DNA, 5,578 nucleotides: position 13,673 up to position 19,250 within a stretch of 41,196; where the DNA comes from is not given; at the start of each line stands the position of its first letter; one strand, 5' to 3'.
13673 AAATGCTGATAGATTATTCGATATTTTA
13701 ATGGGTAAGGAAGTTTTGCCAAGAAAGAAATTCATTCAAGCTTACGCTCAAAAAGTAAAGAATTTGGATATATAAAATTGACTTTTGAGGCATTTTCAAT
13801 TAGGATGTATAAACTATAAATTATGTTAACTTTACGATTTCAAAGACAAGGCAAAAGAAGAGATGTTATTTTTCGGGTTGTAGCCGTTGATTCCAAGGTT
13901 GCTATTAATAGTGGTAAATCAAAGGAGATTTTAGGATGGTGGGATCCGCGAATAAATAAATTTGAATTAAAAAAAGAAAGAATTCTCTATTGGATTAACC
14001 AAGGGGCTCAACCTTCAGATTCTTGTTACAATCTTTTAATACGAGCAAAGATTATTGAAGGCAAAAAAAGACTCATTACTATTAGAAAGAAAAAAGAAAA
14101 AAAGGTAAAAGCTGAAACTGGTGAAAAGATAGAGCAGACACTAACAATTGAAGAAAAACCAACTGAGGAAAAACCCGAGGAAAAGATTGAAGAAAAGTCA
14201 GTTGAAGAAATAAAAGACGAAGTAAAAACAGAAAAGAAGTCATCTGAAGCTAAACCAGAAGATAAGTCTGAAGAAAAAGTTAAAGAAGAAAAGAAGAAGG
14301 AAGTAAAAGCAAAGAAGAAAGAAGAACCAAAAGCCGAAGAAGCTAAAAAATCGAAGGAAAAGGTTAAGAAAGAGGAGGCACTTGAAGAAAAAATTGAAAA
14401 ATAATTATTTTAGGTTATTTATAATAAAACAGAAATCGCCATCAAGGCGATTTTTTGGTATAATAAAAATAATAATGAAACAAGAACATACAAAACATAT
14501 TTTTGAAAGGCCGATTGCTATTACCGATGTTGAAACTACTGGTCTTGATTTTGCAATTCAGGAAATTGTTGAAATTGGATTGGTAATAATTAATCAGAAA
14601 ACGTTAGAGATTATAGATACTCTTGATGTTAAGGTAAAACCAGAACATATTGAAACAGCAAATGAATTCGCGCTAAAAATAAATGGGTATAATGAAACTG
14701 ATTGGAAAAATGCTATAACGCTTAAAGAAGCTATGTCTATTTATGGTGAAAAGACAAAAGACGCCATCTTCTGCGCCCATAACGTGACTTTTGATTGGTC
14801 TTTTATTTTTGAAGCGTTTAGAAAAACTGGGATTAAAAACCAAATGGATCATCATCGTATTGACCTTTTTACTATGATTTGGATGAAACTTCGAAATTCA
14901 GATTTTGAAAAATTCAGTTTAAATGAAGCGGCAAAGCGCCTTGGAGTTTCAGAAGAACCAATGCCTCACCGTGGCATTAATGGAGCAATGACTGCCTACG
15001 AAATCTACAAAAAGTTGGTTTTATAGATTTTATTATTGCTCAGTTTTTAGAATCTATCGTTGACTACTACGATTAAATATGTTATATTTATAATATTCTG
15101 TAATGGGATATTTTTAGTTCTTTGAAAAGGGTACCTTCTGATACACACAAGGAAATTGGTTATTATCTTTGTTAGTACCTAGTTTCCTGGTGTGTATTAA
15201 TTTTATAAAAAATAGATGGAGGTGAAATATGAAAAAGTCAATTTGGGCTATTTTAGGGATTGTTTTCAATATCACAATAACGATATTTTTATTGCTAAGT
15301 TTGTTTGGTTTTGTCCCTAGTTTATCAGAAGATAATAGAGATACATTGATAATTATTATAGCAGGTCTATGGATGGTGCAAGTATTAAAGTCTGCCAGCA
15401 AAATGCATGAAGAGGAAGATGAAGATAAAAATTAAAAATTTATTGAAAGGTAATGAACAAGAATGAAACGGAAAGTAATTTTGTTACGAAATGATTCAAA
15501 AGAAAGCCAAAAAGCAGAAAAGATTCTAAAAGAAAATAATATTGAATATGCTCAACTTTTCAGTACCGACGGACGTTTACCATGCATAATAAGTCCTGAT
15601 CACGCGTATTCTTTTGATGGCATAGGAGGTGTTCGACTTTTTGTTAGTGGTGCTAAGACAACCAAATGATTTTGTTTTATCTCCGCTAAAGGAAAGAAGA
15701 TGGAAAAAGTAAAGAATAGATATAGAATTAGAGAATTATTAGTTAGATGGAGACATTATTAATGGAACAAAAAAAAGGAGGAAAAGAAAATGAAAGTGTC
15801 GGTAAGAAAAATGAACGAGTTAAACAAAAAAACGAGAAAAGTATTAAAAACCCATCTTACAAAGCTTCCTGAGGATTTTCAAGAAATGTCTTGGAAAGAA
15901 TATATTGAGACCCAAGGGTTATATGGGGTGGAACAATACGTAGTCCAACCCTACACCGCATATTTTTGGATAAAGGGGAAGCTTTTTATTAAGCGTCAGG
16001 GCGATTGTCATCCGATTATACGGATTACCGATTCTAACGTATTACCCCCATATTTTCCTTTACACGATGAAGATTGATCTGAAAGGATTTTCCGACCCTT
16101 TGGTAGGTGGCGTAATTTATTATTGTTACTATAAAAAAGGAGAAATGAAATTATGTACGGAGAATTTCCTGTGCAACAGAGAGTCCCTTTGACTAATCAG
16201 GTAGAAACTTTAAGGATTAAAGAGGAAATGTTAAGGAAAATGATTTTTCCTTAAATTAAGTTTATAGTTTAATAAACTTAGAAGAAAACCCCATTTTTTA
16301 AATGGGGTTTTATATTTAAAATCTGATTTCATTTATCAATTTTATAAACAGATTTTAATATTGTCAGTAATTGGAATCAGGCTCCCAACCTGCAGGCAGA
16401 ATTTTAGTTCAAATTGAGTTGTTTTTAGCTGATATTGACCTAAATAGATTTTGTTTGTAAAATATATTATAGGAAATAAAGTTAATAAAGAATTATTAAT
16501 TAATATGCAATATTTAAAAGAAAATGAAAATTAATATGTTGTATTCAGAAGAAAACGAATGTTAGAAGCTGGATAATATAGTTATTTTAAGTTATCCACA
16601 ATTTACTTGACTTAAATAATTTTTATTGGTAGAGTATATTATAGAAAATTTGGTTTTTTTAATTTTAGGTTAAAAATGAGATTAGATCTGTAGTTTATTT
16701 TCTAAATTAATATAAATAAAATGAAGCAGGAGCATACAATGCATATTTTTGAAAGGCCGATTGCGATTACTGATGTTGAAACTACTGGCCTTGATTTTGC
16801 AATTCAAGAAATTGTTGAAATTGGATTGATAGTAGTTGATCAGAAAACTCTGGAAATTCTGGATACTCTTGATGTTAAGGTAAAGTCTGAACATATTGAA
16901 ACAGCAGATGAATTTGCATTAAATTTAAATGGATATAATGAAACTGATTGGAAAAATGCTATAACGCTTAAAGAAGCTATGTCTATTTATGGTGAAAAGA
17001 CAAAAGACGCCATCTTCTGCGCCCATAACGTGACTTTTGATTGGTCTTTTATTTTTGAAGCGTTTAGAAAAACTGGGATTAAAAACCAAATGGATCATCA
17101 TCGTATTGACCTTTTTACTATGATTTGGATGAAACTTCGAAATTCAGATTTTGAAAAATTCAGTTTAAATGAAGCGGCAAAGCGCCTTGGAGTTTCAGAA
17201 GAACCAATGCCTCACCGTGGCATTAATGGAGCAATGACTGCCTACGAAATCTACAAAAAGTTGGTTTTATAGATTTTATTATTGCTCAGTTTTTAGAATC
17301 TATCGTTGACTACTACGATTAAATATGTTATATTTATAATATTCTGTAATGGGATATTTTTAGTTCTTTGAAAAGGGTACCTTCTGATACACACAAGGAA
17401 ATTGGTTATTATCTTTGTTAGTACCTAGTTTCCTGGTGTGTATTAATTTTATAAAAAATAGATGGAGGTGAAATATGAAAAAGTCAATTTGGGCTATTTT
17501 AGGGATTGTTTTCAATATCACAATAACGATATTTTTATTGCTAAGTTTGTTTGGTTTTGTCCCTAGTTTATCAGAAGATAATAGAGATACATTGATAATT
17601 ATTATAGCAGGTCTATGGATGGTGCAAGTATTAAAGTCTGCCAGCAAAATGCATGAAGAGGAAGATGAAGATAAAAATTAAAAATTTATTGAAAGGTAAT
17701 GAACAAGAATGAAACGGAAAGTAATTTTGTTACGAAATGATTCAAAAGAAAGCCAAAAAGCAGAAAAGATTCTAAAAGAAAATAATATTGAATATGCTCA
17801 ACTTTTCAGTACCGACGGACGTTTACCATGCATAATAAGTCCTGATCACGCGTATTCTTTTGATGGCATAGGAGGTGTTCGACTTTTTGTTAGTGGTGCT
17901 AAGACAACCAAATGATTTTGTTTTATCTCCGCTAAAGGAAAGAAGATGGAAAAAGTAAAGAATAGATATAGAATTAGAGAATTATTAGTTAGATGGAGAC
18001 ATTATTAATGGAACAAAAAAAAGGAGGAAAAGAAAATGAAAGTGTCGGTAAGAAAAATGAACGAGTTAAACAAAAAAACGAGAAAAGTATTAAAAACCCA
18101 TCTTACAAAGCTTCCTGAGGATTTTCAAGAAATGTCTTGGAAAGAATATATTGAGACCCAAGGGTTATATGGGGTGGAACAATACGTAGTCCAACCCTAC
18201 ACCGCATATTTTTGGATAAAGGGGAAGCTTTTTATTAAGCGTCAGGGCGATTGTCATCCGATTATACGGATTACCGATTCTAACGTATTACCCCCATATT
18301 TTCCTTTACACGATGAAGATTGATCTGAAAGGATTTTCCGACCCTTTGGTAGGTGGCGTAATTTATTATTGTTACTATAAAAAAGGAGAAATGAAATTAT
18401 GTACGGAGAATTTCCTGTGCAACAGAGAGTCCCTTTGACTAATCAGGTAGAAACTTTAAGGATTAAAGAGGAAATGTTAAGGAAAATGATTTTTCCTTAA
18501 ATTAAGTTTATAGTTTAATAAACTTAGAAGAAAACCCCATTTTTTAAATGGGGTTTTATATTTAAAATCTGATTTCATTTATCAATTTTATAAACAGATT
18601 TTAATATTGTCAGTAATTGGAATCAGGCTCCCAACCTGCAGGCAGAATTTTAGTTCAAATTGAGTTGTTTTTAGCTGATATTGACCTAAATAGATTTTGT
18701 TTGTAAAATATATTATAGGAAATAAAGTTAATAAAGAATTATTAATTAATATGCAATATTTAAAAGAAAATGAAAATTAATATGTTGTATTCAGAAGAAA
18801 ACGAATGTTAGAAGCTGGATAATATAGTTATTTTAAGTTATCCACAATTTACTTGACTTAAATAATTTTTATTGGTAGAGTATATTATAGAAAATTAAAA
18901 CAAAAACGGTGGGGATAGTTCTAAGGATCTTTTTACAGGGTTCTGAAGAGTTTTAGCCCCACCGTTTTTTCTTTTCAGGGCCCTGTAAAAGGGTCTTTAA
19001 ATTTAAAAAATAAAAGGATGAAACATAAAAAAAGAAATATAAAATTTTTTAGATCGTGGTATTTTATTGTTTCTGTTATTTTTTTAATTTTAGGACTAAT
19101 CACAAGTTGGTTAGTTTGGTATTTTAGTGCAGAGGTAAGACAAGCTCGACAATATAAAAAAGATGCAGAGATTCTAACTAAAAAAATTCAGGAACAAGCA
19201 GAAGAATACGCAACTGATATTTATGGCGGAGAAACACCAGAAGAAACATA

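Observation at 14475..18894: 2,246-bp tandem duplication with an abrupt identity step (about 86% to apparently 100%) inside a DEDDh exonuclease gene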

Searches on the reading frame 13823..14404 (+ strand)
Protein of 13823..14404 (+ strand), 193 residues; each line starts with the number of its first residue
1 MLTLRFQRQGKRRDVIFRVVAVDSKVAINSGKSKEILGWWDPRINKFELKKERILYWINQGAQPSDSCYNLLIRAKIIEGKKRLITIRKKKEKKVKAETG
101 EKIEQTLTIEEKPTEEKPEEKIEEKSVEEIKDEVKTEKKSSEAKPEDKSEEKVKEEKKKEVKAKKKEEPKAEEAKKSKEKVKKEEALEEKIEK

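Call 12: search_protein_families(library=pfam, proteins=[window:13823-14404:+], max_evalue=0.1)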
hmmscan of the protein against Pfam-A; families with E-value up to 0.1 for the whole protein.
window:13823-14404:+ (193 aa): 1 family
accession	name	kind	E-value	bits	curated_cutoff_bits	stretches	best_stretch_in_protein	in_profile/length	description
PF00886.24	Ribosomal_S16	-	1.2e-13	51.2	27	1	8-65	1-62/62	Ribosomal protein S16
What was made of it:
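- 13823..14404 (+): rpsP (ribosomal protein S16 with a Lys/Glu-rich tail). It is the left conserved anchor of the locus. Pfam Ribosomal_S16, E = 1e-13 (call 12).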

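Call 17: find_encoding_contigs(protein=window:13823-14404:+, flank=10000, max_places=10)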
Protein window:13823-14404:+ (193 aa): 1 contig read that carries it; 1 place shown.
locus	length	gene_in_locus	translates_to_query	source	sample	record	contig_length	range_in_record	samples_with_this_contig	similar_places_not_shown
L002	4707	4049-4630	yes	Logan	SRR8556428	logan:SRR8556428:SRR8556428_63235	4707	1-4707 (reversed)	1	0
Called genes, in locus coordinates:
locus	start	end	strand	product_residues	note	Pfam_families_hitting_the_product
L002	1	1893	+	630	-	?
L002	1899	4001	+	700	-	PF02518:HATPase_c, PF00204:DNA_gyraseB, PF01751:Toprim, PF00986:DNA_gyraseB_C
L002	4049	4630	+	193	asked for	PF00886:Ribosomal_S16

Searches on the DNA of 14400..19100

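Call 63: search_rna_families(source=window, start=14400, end=19100, threshold=evalue, max_evalue=1)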
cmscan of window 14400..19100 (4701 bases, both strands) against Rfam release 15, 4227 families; matches with E-value up to 1: 4.
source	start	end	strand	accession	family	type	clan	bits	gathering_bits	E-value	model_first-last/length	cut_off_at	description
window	16282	16358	-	RF02891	AgrB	Gene; antisense;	-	25.8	40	0.31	1-84/84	no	ArsR-gov region gene B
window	18528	18604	-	RF02891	AgrB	Gene; antisense;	-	25.8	40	0.31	1-84/84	no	ArsR-gov region gene B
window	16234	16302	-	RF04291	mir-368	Gene; miRNA;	CL00149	22.2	58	0.77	1-72/72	no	mir-368 microRNA precursor family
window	18480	18548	-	RF04291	mir-368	Gene; miRNA;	CL00149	22.2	58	0.77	1-72/72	no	mir-368 microRNA precursor family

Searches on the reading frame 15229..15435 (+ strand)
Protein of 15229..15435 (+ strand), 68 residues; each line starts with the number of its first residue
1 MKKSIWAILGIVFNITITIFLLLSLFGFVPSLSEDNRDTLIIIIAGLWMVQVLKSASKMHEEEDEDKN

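Call 12: search_protein_families(library=pfam, proteins=[window:15229-15435:+], max_evalue=0.1)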
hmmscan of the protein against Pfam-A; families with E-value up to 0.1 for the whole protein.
window:15229-15435:+ (68 aa): 4 families
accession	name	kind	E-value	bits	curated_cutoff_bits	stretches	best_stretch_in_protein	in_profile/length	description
PF19885.4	DUF6358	-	0.014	16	28.4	1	11-54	5-48/61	Family of unknown function (DUF6358)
PF01943.22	Polysacc_synt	-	0.03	14.2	28.2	1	3-50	75-122/274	Polysaccharide biosynthesis protein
PF14965.11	BRI3BP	-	0.05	13.6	27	1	7-64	98-154/179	Negative regulator of p53/TP53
PF02532.19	PsbI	-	0.087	13.2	27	0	8-31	3-26/36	Photosystem II reaction centre I protein (PSII 4.8 kDa protein)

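Call 38: search_protein_families(library=phrogs, proteins=[window:15229-15435:+], max_evalue=0.01)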
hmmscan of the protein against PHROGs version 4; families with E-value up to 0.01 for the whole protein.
window:15229-15435:+ (68 aa): 0 families

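Call 39: search_protein_families(library=padloc, proteins=[window:15229-15435:+], max_evalue=0.01)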
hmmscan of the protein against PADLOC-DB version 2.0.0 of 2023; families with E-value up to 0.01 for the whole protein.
window:15229-15435:+ (68 aa): 0 families

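Call 49: search_protein_families(library=ncbifam, proteins=[window:15229-15435:+], max_evalue=0.01)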
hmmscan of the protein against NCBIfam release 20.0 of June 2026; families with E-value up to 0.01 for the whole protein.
window:15229-15435:+ (68 aa): 0 families

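Call 76: find_encoding_contigs(protein=window:15229-15435:+, flank=10000, max_places=10)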
Protein window:15229-15435:+ (68 aa): 3 contigs read that carry it; 3 places shown.
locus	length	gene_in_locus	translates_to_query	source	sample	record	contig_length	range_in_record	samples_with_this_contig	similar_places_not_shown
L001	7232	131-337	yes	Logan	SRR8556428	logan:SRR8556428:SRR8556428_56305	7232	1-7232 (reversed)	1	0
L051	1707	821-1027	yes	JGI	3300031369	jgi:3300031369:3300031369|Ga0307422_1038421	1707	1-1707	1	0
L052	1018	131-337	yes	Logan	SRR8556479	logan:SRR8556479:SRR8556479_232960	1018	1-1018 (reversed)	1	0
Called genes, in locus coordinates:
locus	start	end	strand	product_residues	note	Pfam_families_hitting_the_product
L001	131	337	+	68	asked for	-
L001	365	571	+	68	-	-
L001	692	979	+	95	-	-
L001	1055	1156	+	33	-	-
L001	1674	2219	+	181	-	-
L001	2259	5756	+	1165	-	PF00932:LTD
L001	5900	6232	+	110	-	PF00583:Acetyltransf_1, PF13508:Acetyltransf_7, PF13673:Acetyltransf_10 (weak), PF08445:FR47 (faint)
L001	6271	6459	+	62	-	-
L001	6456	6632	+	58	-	-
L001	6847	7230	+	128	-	?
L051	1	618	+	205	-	?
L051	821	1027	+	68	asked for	-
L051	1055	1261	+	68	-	-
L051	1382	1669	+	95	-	-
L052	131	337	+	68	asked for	-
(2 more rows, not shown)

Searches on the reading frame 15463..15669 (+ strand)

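Call 12: search_protein_families(library=pfam, proteins=[window:15463-15669:+], max_evalue=0.1)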
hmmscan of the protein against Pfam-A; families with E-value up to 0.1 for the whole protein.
window:15463-15669:+ (68 aa): 1 family
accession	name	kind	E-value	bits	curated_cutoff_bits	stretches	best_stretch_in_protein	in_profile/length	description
PF11823.13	Se_S_carrier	-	0.05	13.5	25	1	11-33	46-68/69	Putative Se/S carrier protein-like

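Call 38: search_protein_families(library=phrogs, proteins=[window:15463-15669:+], max_evalue=0.01)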
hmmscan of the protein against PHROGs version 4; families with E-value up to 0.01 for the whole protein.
window:15463-15669:+ (68 aa): 0 families

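Call 39: search_protein_families(library=padloc, proteins=[window:15463-15669:+], max_evalue=0.01)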
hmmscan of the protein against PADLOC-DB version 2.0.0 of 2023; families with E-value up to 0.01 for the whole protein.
window:15463-15669:+ (68 aa): 0 families

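Call 49: search_protein_families(library=ncbifam, proteins=[window:15463-15669:+], max_evalue=0.01)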
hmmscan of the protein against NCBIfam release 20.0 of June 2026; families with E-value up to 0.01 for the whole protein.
window:15463-15669:+ (68 aa): 0 families

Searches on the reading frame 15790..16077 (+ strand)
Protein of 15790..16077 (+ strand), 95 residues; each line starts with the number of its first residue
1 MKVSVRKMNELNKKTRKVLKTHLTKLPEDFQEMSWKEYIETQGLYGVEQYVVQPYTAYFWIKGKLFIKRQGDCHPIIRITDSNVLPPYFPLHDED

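Call 12: search_protein_families(library=pfam, proteins=[window:15790-16077:+], max_evalue=0.1)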
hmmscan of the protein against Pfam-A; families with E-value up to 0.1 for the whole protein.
window:15790-16077:+ (95 aa): 2 families
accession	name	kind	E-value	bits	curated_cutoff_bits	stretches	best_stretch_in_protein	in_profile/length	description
PF10444.14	Nbl1_Borealin_N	-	0.00038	20.4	24.4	1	7-40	23-56/57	Nbl1 / Borealin N terminal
PF03015.24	Sterile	-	0.017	15.7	35.4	1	7-52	50-91/93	Male sterility protein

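Call 15: find_encoding_contigs(protein=window:15790-16077:+, flank=10000, max_places=10)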
Protein window:15790-16077:+ (95 aa): 1 contig read that carries it; 1 place shown.
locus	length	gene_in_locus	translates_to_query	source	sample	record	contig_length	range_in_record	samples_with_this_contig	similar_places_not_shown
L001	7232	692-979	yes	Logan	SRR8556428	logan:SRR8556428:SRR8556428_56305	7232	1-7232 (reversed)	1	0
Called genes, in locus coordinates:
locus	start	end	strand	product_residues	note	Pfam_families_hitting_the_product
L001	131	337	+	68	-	-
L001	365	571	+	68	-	-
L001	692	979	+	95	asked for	-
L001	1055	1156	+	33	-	-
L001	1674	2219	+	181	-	-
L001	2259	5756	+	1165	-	PF00932:LTD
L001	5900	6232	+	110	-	PF00583:Acetyltransf_1, PF13508:Acetyltransf_7, PF13673:Acetyltransf_10 (weak), PF08445:FR47 (faint)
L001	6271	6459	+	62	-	-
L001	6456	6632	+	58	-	-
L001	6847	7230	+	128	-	?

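Call 38: search_protein_families(library=phrogs, proteins=[window:15790-16077:+], max_evalue=0.01)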
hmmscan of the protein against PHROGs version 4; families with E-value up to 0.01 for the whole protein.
window:15790-16077:+ (95 aa): 0 families

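Call 39: search_protein_families(library=padloc, proteins=[window:15790-16077:+], max_evalue=0.01)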
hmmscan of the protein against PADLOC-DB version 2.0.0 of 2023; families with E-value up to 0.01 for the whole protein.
window:15790-16077:+ (95 aa): 0 families

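Call 49: search_protein_families(library=ncbifam, proteins=[window:15790-16077:+], max_evalue=0.01)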
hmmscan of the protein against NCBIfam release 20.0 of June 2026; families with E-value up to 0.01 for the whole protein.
window:15790-16077:+ (95 aa): 0 families
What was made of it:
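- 14688..16650 (+): S, copy 1 of the 1,963-nt block that is identical in both units. It contains the exo 3' part, a promoter at 15060-15088, a structured 5'UTR, genes for a 68-aa membrane protein (15229-15435), a 68-aa protein (15463-15669), a 95-aa orphan (15790-16077) and a 33-aa ORF (16153-16254), a terminator at 16285-16311, promoter P1 at 16435-16463, two tiny ORFs, and promoter P2 at 16607-16635. The cargo proteins have no family match (calls 12, 38, 39, 49).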

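Call 54: search_protein_representatives(protein=window:15790-16077:+)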
Query: 95 residues. Proteins with E-value up to 0.001 (for the whole library): 3; up to 1e-10: 2; up to 1e-30: 0. The best 3 are listed.
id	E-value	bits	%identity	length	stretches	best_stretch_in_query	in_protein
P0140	4.6e-24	100.6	52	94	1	5-95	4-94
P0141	6.7e-11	58.4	46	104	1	5-93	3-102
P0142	4.3e-05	39.7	42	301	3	40-92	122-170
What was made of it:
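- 14688..16650 (+): The 95-aa protein has only 3 representative clusters among 1.84 billion (call 54).
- Tried and rejected: A full HMMER scan of 1.84 billion representatives found only 3 clusters for the 95-aa protein (call 54).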

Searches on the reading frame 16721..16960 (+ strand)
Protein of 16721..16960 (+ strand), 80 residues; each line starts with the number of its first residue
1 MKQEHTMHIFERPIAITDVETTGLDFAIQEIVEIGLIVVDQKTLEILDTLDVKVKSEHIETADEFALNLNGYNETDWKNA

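Call 36: find_homologous_proteins(query=window:16721-16960:+, max_evalue=1e-20)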
Query window:16721-16960:+ (80 aa): 3 proteins with E <= 1e-20 among 8 candidates.
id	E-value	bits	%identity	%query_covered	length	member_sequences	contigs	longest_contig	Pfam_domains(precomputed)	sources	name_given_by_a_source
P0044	4.6e-37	143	85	100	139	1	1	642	PF00929.32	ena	-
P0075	3.3e-28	115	76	93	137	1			PF00929.32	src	-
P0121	8.1e-23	98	61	93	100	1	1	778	PF00929.32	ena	-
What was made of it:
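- Tried and rejected: A search with the N-terminal 80 aa, meant to catch cut gene fragments on short contigs, gave nothing useful (call 36).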
